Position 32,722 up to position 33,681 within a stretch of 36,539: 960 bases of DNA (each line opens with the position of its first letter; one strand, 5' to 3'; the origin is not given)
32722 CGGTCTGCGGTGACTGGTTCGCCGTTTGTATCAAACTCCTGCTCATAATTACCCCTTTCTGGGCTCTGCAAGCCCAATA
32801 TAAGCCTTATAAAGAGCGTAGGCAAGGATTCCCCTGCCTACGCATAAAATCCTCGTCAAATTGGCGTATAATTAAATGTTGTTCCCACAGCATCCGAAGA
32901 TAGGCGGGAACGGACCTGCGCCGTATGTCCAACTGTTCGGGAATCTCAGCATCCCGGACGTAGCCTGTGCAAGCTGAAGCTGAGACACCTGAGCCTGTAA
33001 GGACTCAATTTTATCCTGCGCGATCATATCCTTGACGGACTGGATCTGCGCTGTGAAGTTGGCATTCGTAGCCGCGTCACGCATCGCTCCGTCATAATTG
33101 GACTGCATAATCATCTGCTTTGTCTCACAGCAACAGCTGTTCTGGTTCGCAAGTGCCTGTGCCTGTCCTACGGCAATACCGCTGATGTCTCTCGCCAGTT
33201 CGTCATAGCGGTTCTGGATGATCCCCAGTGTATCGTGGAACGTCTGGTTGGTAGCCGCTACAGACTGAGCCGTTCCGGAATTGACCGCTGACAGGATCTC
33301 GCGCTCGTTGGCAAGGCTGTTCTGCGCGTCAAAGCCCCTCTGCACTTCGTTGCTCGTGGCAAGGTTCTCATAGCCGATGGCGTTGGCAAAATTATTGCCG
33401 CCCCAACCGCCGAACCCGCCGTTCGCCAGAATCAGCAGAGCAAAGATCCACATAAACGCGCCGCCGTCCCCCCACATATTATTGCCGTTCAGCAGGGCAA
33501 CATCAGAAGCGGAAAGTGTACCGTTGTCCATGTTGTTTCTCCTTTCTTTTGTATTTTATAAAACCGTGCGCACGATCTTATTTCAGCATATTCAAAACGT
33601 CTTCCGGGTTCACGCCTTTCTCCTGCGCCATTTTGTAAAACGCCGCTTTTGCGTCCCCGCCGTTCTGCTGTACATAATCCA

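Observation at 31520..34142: Six-gene cargo cluster bounded by terminators after the lysis cassette: Cys-triplet, BclA-C-like, ferritin-like and Gly-rich membrane proteins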

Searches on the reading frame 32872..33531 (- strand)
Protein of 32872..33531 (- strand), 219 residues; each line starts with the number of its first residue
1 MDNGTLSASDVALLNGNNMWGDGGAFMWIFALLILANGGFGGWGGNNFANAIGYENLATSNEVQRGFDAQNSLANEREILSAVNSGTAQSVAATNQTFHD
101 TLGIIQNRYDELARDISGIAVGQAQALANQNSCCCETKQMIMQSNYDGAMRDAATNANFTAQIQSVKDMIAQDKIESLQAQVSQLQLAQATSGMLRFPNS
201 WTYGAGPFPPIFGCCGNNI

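Call 5: search_protein_families(library=pfam, proteins=[window:32872-33531:-], max_evalue=1)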
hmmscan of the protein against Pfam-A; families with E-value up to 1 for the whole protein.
window:32872-33531:- (219 aa): 0 families

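Call 6: search_protein_families(library=phrogs, proteins=[window:32872-33531:-], max_evalue=1)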
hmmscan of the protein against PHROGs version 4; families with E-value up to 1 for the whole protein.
window:32872-33531:- (219 aa): 3 families
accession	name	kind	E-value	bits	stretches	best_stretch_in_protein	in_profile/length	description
phrog_16490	-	unknown function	1.2e-08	36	1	15-187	23-203/286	-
phrog_20281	-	unknown function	0.17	12.8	0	49-91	50-93/153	-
phrog_12085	-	unknown function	0.42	11.6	0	73-121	67-115/190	-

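Call 10: find_related_loci(query=window:32872-33531:-, collection=viral_contigs, flank=6000)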
Query window:32872-33531:- (219 aa) in viral_contigs; peptide patterns used: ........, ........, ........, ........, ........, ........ (x = any residue, [..] = any of these).
95 stretches matched a pattern; 92 encode a relative of the query (tblastn E <= 1e-3); the best 80 are kept; 80 distinct loci.
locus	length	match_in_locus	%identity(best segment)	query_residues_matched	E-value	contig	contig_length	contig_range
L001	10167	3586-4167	89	28-219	3e-105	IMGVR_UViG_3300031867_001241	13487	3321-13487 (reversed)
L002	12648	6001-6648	75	3-219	6e-97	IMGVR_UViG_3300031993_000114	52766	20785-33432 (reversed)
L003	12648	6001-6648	75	3-219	6e-97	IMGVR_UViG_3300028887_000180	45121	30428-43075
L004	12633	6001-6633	75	1-218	3e-95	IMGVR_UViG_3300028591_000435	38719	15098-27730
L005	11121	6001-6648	75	1-219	7e-95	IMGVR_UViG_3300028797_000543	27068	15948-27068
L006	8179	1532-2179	75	1-219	7e-95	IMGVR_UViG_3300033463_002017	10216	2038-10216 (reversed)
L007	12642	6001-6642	74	1-214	3e-94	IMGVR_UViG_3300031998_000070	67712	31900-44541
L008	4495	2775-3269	80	49-213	2e-87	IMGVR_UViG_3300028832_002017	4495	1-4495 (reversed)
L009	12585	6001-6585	71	14-211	7e-86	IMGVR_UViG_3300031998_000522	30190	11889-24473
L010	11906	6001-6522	75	57-218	1e-84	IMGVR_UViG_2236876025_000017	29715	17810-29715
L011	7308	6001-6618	70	1-213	1e-83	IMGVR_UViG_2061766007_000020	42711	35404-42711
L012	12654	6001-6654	66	1-212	3e-83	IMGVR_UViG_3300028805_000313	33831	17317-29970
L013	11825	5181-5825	68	1-216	4e-83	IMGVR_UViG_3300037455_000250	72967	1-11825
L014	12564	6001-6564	72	28-217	2e-83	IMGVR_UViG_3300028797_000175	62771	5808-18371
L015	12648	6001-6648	84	1-219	3e-103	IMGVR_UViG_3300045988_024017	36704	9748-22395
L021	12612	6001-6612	65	3-213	4e-79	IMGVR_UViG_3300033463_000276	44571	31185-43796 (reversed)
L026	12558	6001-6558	69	18-213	2e-78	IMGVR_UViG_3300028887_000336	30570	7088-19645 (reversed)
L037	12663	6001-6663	60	6-214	8e-67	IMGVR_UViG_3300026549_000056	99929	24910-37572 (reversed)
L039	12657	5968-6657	56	1-219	7e-66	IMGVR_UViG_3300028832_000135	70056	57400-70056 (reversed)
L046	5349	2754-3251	61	48-209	6e-62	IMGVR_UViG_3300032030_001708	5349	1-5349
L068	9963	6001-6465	57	62-214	7e-52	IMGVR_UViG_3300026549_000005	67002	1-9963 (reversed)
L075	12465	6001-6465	55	62-214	2e-49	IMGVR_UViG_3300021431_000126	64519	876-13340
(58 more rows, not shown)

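Call 13: search_protein_families(library=ncbifam, proteins=[window:32872-33531:-], max_evalue=1)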
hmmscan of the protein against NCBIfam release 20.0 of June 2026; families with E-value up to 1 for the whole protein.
window:32872-33531:- (219 aa): 0 families

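Call 21: search_dna_similar(query=window:32875-33531:-, collection=phages, mode=protein, max_evalue=0.001, max_rows=30)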
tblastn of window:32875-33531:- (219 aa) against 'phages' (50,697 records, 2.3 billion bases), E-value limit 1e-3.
Records with a match: 3; places in all: 3; records where one place covers at least 80% of the query: 1.
Best place of each record, by identity: <60% 3.
By first word of the organism name: Bacteriophage 3.
By host as written in the record: - 3.
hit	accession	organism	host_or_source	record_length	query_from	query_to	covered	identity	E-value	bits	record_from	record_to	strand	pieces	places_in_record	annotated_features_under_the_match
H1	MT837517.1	Bacteriophage sp.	human fecal samples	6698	6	214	95%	31.8%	6e-8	58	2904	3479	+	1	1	record has no annotation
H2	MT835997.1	Bacteriophage sp.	human fecal samples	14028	3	168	76%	33.5%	2e-4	48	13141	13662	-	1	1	record has no annotation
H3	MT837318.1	Bacteriophage sp.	human fecal samples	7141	1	173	79%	28.7%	2e-4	48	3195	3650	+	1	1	record has no annotation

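Call 22: search_solved_structures(query=A1, max_evalue=10, show_alignments=2)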
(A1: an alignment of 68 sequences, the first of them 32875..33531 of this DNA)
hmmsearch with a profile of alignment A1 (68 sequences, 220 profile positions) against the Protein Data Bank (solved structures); distinct sequences matched with E-value up to 10: 6.
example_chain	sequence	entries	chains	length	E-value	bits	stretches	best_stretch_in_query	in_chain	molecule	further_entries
2ld3_A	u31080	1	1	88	0.16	14.5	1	97-153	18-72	Myosin VI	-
3m0a_A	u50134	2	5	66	0.28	13.7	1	155-186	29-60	TNF receptor-associated factor 2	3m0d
3m06_A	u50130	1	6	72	0.31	13.6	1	155-186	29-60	TNF receptor-associated factor 2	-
7zr2_A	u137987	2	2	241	0.72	12.4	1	90-186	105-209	Spike protein S2',Chimeric protein mimic of SARS-CoV-2 Spike HR1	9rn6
4gmq_A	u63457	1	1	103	1.2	11.6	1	150-196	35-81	Putative ribosome associated protein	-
8j0s_b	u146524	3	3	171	1.7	11.2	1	49-107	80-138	ATP synthase subunit b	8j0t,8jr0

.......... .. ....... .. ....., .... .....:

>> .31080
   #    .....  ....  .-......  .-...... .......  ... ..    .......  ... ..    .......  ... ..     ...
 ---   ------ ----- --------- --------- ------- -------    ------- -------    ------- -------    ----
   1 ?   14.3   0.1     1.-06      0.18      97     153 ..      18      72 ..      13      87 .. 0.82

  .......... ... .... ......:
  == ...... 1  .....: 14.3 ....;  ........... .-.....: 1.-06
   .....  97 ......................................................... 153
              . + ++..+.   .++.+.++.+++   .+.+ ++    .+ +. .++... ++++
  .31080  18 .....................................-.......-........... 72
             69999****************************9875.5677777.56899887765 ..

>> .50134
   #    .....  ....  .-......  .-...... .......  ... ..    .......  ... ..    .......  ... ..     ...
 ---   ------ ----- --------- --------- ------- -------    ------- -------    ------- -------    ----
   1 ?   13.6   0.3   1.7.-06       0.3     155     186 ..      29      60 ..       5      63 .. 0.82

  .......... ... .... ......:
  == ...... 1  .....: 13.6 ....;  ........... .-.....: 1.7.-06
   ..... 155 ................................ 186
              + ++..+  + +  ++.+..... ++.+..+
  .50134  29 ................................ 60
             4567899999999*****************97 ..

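Call 23: find_homologous_proteins(query=A1, max_evalue=0.001)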
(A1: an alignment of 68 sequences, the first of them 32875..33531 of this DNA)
Query A1 (68 sequences) (219 aa, profile of the alignment): 8000 proteins with E <= 0.001 among 8000 candidates; the best 120 are listed.
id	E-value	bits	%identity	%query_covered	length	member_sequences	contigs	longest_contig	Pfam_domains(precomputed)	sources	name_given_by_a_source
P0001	2.1e-110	385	87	99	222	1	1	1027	-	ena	-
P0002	2.5e-110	385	87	99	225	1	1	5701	-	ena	-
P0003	1.4e-109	383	91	99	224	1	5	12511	-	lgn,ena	-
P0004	1.7e-109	382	81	100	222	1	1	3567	-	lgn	-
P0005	1.8e-109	382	83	100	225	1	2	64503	-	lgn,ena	-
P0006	2.0e-109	382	92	100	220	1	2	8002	-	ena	-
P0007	2.1e-109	382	82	99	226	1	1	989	-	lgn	-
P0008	2.2e-109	382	77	95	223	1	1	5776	-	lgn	-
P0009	2.3e-109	382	80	100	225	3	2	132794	-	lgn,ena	-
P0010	2.4e-109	382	77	100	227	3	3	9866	-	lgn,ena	-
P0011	3.1e-109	381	83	98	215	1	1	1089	-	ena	-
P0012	3.2e-109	381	83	99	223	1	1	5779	-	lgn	-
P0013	4.1e-109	381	90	99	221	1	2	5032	-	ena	-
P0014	4.5e-109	381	91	100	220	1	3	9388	-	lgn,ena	-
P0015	5.5e-109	381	92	99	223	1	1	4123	-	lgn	-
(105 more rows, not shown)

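Call 24: find_related_loci(query=A1, collection=genome_contigs, flank=8000)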
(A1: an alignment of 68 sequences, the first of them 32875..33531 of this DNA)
Query A1 (219 aa) in genome_contigs; peptide patterns used: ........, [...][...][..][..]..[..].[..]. (x = any residue, [..] = any of these).
79 stretches matched a pattern; 29 encode a relative of the query (tblastn E <= 1e-3); 29 distinct loci.
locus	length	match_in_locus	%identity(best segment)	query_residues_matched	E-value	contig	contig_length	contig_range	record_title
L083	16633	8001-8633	72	2-216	5e-85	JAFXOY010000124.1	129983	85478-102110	MAG: Clostridia bacterium isolate RGIG6613 Sheep_Rumen-1__c1053580, whole genome shotgun sequence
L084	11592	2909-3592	70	1-216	1e-82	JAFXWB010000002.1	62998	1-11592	MAG: Bacilli bacterium isolate RGIG6798 Sheep_Rumen-3__c9367, whole genome shotgun sequence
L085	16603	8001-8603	59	1-209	8e-67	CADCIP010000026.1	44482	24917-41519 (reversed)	MAG: uncultured Bacteroidales bacterium isolate RUG14681 genome assembly, contig: RUG14681_asm_26, whole genome shotgun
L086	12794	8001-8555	59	29-209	5e-61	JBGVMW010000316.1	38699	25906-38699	MAG: Lachnospiraceae bacterium isolate fecal_MAG_249 fecal_MAG_249_contig_0339, whole genome shotgun sequence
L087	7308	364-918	58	29-209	3e-59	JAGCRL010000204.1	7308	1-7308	MAG: Alphaproteobacteria bacterium isolate RGIG10055 Yak_Rumen-1__c1837534, whole genome shotgun sequence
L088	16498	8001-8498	58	48-209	5e-59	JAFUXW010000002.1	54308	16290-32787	MAG: Alphaproteobacteria bacterium isolate RGIG4925 Roe_deer_Rumen-3__c3768, whole genome shotgun sequence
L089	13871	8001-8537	52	40-209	5e-58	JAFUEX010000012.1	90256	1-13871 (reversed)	MAG: Alphaproteobacteria bacterium isolate RGIG4432 Roe_deer_Omasum-3__c1068, whole genome shotgun sequence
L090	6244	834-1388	55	29-209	1e-55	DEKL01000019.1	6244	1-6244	MAG TPA_asm: Alphaproteobacteria bacterium UBA2723 UBA2723_contig_97473, whole genome shotgun sequence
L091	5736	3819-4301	55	49-209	1e-54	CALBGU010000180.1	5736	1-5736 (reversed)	MAG TPA_asm: uncultured Treponema sp. isolate ERR1278104_bin.228_CONCOCT_v1.1_MAG genome assembly, contig: ERZ842392.283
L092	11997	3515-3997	55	49-209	1e-53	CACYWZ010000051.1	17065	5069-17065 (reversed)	MAG: uncultured Spirochaetaceae bacterium isolate RUG12350 genome assembly, contig: RUG12350_asm_51, whole genome shotgu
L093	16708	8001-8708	45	1-216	2e-52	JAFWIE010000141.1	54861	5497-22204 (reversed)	MAG: Atopobiaceae bacterium isolate RGIG5762 Sheep_Ileum-4__c266325, whole genome shotgun sequence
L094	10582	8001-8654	48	6-209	9e-52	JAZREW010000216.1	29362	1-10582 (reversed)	MAG: Acutalibacteraceae bacterium isolate T1900045498_YK20190192.MAGScoT_cleanbin_000012 SGB_7461_k141_1908892, whole ge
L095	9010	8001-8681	50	2-219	9e-52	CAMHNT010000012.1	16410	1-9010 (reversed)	MAG: uncultured Clostridia bacterium isolate SRR11784288_bin.19_metaWRAP_v1.3_MAG genome assembly, contig: ERZ12202745.1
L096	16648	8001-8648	50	1-217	4e-50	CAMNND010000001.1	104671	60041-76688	MAG: uncultured Clostridium sp. isolate SRR873597_bin.26_metaWRAP_v1.3_MAG genome assembly, contig: NODE.235_length_1046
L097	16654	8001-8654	48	1-218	1e-47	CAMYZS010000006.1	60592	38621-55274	MAG TPA_asm: uncultured Candidatus Saccharibacteria bacterium isolate SRR10912540_bin.27_metaWRAP_v1.3_MAG genome assemb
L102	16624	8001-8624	46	17-217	3e-42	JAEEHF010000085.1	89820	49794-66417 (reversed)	MAG: Bacillota bacterium isolate Tb.RUG.116 k141_7975136_flag=1_multi=11.0000_len=89820, whole genome shotgun sequence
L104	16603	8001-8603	44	25-216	3e-41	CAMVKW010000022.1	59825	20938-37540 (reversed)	MAG TPA_asm: uncultured Lachnospiraceae bacterium isolate SRR8387721_bin.39_metaWRAP_v1.3_MAG genome assembly, contig: E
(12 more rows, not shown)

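Call 35: search_protein_families(library=pfam, proteins=[L021:6644-6946:+, L007:7182-7409:+, L046:3698-4141:+, L088:8599-8958:+, L068:6936-7490:+, L075:6618-6932:+, L026:7168-8238:-, L039:8671-10377:+, L037:10052-10513:+, L002:3652-3921:+], max_evalue=0.1)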
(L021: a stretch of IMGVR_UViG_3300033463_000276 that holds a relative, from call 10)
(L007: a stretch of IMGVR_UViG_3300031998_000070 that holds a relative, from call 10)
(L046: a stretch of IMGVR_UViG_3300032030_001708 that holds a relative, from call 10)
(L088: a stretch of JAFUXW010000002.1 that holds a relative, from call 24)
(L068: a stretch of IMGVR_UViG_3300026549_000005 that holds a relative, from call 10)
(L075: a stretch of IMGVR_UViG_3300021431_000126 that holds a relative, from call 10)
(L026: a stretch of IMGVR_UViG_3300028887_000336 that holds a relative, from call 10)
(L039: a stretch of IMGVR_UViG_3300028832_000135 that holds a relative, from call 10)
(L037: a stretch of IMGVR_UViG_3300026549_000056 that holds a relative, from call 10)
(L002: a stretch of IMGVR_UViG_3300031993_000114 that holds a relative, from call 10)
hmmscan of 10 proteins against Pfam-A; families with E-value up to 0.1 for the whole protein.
L021:6644-6946:+ (101 aa): 3 families
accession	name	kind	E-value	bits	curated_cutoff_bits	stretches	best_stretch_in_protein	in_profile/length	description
PF18138.6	bacHORMA_1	-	0.00066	20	35.6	1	50-90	13-54/169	Bacterial HORMA domain family 1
PF00210.30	Ferritin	-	0.021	15.2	24.5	1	6-62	1-57/142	Ferritin-like domain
PF08702.15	Fib_alpha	-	0.056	14.1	29.9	1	3-83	37-123/143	Fibrinogen alpha/beta chain family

L007:7182-7409:+ (76 aa): 1 family
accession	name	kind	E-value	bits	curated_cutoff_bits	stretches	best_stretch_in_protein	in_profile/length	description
PF10742.14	DUF2555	-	0.033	14.5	25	1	51-74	6-29/55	Protein of unknown function (DUF2555)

L046:3698-4141:+ (148 aa): 4 families
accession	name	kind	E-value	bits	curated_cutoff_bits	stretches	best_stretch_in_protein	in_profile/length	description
PF25223.1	DUF7841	-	8.8e-24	84.4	25.2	1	53-144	13-114/114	Domain of unknown function (DUF7841)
PF25696.1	Phage_Gp168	-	0.012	16.3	27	0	110-146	13-51/59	Bacteriophage beta-clamp binding protein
PF22470.1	Histone_HNS_N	-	0.081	13.3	24.5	0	9-38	16-45/79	H-NS histone-like proteins, N-terminal domain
PF08565.17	CDC37_M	-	0.088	13.3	25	0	6-49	56-94/113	Cdc37 Hsp90 binding domain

L088:8599-8958:+ (120 aa): 0 families

L068:6936-7490:+ (185 aa): 1 family
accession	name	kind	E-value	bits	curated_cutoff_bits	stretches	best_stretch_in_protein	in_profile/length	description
PF08719.17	NADAR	-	0.016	15.9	35.1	1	139-180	66-107/163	NADAR domain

L075:6618-6932:+ (105 aa): 0 families

L026:7168-8238:- (357 aa): 3 families
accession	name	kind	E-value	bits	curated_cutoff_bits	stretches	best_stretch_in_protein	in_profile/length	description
PF00589.27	Phage_integrase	-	4e-09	36.9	27.1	1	183-337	5-168/172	Phage integrase family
PF14659.12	Phage_int_SAM_3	-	0.00011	22.8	22.6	1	84-138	2-57/58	Phage integrase, N-terminal SAM-like domain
PF16795.10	Phage_integr_3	-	0.094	13.1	27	0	179-231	2-56/161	Archaeal phage integrase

L039:8671-10377:+ (569 aa): 8 families
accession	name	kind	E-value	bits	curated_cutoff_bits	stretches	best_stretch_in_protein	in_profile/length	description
PF00176.29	SNF2-rel_dom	-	5.9e-29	101.5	24.9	1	117-371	19-260/290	SNF2-related domain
PF00271.37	Helicase_C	-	8.2e-16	58.7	23.5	1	406-517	2-110/110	Helicase conserved C-terminal domain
PF04851.21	ResIII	-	3.8e-09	37.1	22.5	1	123-273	31-163/164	Type III restriction enzyme, res subunit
PF16203.11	ERCC3_RAD25_C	-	0.0018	18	27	1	406-543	45-178/248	ERCC3/RAD25/XPB C-terminal helicase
PF18766.7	SWI2_SNF2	-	0.0034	17.5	26.7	1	124-275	27-158/221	SWI2/SNF2 ATPase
PF01693.22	Cauli_VI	-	0.005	17.5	21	1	417-447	4-34/44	Ribonuclease H1 N-terminal domain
PF04055.27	Radical_SAM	-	0.022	15.3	29.5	0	383-460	36-117/166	Radical SAM superfamily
PF13173.12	AAA_14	-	0.05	14.1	27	0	209-271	32-98/129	AAA domain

L037:10052-10513:+ (154 aa): 0 families

L002:3652-3921:+ (90 aa): 8 families
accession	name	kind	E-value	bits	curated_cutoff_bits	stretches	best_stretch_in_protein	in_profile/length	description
PF23991.1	DUF7310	-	0.0024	18.7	40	1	43-89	5-53/83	Coiled-coil region of unknown function (DUF7310)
PF25526.1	LIP-1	-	0.0042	16.9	34.1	1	35-88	137-189/250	Liprin-alpha-like coiled coil domain 2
PF01594.21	AI-2E_transport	-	0.035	13.7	34.3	1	6-86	46-122/327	AI-2E family transporter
PF03233.18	Cauli_AT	-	0.037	14.4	24.8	1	31-89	101-158/163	Aphid transmission protein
PF10797.14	YhfT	-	0.037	13.4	26.1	1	12-84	294-364/430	Protein of unknown function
PF10046.14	BLOC1_2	-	0.064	14.1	33.4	1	45-89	30-74/96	Biogenesis of lysosome-related organelles complex-1 subunit 2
PF10241.14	KxDL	-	0.072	13.8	27.2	1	33-89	25-78/86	Uncharacterized conserved protein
PF14584.11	DUF4446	-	0.08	13.4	27.4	1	14-89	5-82/150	Protein of unknown function (DUF4446)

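Call 36: search_protein_families(library=phrogs, proteins=[L021:6644-6946:+, L007:7182-7409:+, L046:3698-4141:+, L088:8599-8958:+, L068:6936-7490:+, L075:6618-6932:+, L026:7168-8238:-, L039:8671-10377:+, L037:10052-10513:+, L002:3652-3921:+], max_evalue=0.01)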
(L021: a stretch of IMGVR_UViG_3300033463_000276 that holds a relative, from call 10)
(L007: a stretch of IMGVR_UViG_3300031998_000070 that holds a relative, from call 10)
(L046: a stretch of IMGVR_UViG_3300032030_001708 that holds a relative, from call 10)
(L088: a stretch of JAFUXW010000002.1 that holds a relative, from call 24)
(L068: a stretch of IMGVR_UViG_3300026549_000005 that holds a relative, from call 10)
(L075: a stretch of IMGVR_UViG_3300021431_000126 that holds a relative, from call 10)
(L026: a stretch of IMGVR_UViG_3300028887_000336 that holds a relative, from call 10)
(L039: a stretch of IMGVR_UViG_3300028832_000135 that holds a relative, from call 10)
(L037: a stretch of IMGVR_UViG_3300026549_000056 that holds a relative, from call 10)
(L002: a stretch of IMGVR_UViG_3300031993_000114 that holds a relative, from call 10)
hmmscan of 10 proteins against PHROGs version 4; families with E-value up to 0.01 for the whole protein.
L021:6644-6946:+ (101 aa): 1 family
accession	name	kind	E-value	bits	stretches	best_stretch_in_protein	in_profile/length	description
phrog_391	-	DNA, RNA and nucleotide metabolism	0.0045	17.7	1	24-89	164-223/298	replication initiation O-like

L007:7182-7409:+ (76 aa): 0 families

L046:3698-4141:+ (148 aa): 0 families

L088:8599-8958:+ (120 aa): 0 families

L068:6936-7490:+ (185 aa): 2 families
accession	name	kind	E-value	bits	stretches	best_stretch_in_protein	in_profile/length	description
phrog_17879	-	unknown function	4.5e-09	37.2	1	44-178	36-172/175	-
phrog_36702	-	unknown function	0.0028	17.6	1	52-123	256-326/412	-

L075:6618-6932:+ (105 aa): 0 families

L026:7168-8238:- (357 aa): 4 families
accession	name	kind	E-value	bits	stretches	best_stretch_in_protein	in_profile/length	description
phrog_1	-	integration and excision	1.3e-48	167.7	1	25-354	112-454/611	integrase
phrog_216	-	integration and excision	4.1e-17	63.2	1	173-352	48-241/301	integrase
phrog_35951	-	unknown function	8.5e-05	24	1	290-336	16-61/97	-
phrog_5127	-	integration and excision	0.00031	21.3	1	171-334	185-331/355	integrase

L039:8671-10377:+ (569 aa): 9 families
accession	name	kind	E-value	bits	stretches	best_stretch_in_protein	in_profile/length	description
phrog_62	-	DNA, RNA and nucleotide metabolism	1.1e-110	372.3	1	62-555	674-1136/1881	DNA helicase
phrog_29996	-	unknown function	5e-35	121.8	1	237-549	840-1161/1189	-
phrog_16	-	DNA, RNA and nucleotide metabolism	1.5e-13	50.9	2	81-272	257-416/986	DNA helicase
phrog_1685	-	unknown function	4.9e-09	34.9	1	465-544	1462-1541/2278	-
phrog_21391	-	DNA, RNA and nucleotide metabolism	9.4e-09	33.9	1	423-515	1361-1453/2021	DNA helicase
phrog_11354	-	unknown function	2.1e-07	31.6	1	470-553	22-106/116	-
phrog_26024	-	other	6e-05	23.5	1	417-528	33-148/202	protease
phrog_10089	-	moron, auxiliary metabolic gene and host takeover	0.0021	15.7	0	471-556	2885-2976/4647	DarB-like antirestriction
phrog_9690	-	DNA, RNA and nucleotide metabolism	0.0051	16.9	0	433-525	171-266/306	DNA helicase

L037:10052-10513:+ (154 aa): 3 families
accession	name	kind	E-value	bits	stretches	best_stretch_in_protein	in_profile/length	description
phrog_27373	-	tail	0.00046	19.4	1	88-139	600-651/943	tail protein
phrog_3285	-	tail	0.0016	18.4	1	112-143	229-260/491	minor tail protein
phrog_12754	-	unknown function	0.0027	17.7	1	115-140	69-94/579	-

L002:3652-3921:+ (90 aa): 10 families
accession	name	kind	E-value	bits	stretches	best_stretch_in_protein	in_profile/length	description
phrog_1863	-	unknown function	3.3e-14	53.6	1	11-89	3-95/97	-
phrog_1009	-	unknown function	4.5e-05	24.5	1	12-88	14-98/103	-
phrog_11953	-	DNA, RNA and nucleotide metabolism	0.0001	23.1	0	5-33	122-150/154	exonuclease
phrog_6664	-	unknown function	0.00017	23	1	7-89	2-82/97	-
phrog_7330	-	unknown function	0.00021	22.5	1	12-89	7-79/82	-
phrog_404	-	tail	0.00086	20.4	1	10-87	16-94/118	minor tail protein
phrog_12015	-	unknown function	0.0019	18.9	1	18-89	70-142/165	-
phrog_16352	-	unknown function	0.0073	16.4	1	9-80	72-140/422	-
phrog_19043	-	unknown function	0.0078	17.6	1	19-85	12-71/99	-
phrog_2990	-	unknown function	0.0095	17.1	0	33-89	45-98/133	-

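Call 55: search_protein_families(library=padloc, proteins=[window:32872-33531:-], max_evalue=1)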
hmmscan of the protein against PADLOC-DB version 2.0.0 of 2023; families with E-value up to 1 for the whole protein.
window:32872-33531:- (219 aa): 0 families

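Call 64: search_protein_families(library=pfam, proteins=[L102:6497-7690:+, L104:6551-7687:+, L068:5168-5695:+], max_evalue=0.01)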
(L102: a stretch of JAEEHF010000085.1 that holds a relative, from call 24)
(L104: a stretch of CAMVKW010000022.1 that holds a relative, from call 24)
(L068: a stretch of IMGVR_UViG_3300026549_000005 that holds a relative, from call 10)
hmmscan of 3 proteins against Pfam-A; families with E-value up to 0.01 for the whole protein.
L102:6497-7690:+ (398 aa): 2 families
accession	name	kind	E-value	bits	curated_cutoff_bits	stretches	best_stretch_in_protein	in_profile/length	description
PF25309.1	ELLD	-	1.7e-08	35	27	1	40-114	92-173/175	Endolysin-like domain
PF04380.18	BMFP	-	0.0061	17.4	37.2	0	351-370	43-62/77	Membrane fusogenic activity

L104:6551-7687:+ (379 aa): 1 family
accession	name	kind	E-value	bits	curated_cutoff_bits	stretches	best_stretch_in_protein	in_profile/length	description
PF25309.1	ELLD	-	2.9e-08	34.3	27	0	52-126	92-173/175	Endolysin-like domain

L068:5168-5695:+ (176 aa): 1 family
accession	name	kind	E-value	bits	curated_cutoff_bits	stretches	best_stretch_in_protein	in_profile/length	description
PF04912.19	Dynamitin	-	0.0002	21.2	31.8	1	13-134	129-239/396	Dynamitin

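Call 65: predict_structure(alignment_id=A6)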
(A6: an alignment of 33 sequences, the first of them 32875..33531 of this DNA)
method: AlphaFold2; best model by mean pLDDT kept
length: 219 residues; sequences in the alignment: 33
mean_pLDDT: 45.3   pTM: 0.16
mean pLDDT of the five models: 45.3, 44.3, 43.3, 41.9, 36.8
residues with pLDDT >= 90: 0; 70-90: 0; 50-70: 69; < 50: 150
segments of 3 or more residues with pLDDT < 50: 1-7, 15-26, 36-84, 130-141, 164-169, 171-219
pLDDT, mean of each block of 10 residues (from residue 1): 43 47 46 45 35 33 41 42 47 51 52 54 52 43 51 54 48 46 44 40 42 40
secondary structure, 60 per line:
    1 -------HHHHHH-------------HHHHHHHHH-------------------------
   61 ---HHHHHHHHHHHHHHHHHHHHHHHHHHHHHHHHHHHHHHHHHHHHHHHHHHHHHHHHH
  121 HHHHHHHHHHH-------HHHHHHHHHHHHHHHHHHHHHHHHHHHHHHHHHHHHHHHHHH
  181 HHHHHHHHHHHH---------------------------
elements in order: H8-13 H27-35 H64-131 H139-192
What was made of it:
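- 32872..33531 (-): C (219 aa), the anchor gene of the cassette. It has a weakly hydrophobic Gly-flanked N-terminal segment (residues 24-42), two long helices (64-131 and 139-192) broken at an invariant CCC, and a Pro/aromatic tail ending in a Cys cluster (GCCG). AF2 gives secondary structure only, pLDDT 45 (call 65).
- Two long helices broken at the invariant CCC (call 65).
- Tried and rejected: AF2 of C gave an unusable model (pLDDT 45, call 65), so I ran no fold search on it.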
